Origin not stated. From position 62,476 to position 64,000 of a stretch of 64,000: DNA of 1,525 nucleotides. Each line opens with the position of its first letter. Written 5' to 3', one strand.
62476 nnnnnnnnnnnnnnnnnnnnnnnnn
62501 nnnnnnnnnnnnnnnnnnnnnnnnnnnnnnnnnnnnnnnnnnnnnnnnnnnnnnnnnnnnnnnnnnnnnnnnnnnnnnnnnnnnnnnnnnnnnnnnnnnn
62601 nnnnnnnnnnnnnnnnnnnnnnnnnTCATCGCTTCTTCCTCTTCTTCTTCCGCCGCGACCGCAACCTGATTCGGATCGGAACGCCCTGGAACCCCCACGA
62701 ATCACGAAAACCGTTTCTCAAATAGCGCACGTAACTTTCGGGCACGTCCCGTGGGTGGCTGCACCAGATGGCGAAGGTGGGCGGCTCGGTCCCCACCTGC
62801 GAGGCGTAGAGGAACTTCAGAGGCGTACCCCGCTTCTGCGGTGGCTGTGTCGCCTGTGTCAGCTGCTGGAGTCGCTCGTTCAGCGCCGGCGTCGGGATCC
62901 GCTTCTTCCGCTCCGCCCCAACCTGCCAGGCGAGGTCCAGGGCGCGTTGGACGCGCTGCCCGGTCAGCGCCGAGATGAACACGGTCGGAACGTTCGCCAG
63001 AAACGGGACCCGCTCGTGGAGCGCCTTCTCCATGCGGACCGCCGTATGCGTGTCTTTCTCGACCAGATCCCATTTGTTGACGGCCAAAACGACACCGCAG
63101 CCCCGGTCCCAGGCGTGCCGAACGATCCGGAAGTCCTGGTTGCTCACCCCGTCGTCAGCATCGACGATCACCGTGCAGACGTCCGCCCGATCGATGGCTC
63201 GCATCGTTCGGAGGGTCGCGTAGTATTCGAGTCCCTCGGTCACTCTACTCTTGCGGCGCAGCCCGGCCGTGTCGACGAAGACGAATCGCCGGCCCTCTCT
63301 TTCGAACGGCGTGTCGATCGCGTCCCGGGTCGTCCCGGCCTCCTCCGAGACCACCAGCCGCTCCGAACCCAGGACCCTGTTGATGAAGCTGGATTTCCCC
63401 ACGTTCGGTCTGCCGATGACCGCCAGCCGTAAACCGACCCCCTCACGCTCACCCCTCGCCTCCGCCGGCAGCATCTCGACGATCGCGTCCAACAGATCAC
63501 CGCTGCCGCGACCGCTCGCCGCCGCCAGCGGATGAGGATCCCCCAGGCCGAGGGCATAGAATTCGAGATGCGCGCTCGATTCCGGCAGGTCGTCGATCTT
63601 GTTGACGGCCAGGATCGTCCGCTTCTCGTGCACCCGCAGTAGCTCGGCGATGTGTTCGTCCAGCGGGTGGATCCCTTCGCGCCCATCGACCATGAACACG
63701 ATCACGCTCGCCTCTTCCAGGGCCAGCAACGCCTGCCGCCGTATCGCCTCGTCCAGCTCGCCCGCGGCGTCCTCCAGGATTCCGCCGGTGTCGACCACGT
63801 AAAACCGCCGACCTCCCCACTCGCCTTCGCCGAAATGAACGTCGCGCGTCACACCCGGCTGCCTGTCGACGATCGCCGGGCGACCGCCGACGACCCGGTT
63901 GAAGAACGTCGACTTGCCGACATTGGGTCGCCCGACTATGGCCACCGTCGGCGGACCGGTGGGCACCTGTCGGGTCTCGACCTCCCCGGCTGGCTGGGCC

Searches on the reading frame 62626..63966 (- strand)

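Call 50: search_protein_families(library=pfam, proteins=[window:62626-63966:-], max_evalue=0.001)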
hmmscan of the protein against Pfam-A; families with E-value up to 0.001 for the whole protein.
window:62626-63966:- (446 aa): 10 families
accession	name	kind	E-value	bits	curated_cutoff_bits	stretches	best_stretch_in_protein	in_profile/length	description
PF01926.29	MMR_HSR1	-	6.3e-53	178.1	21.9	2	7-123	1-113/113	50S ribosome-binding GTPase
PF14714.11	KH_dom-like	-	1e-28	99.8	27.3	1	356-436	1-81/81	KH-domain-like of EngA bacterial GTPase enzymes, C-terminal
PF02421.24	FeoB_N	-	1.9e-25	89.6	27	2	7-139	2-130/156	Ferrous iron transport protein B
PF00009.33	GTP_EFTU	-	1.3e-21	77.5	26.5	1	207-346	50-182/188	Elongation factor Tu GTP binding domain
PF00350.29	Dynamin_N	-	2.4e-11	44.4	27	1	181-214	1-33/168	Dynamin family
PF04548.22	AIG1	-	5.8e-10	39.3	27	1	7-108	2-105/212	AIG1 family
PF03193.22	RsgA_GTPase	-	5.1e-07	30.1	30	0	182-208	110-136/174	RsgA GTPase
PF13479.12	AAA_24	-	3e-06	27.7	27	0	179-214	3-36/195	AAA domain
PF08477.19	Roc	-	1.3e-05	25.8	27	0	181-239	2-69/119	Ras of Complex, Roc, domain of DAPkinase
PF00071.28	Ras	-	3.8e-05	23.8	21.6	0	181-343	2-153/162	Ras family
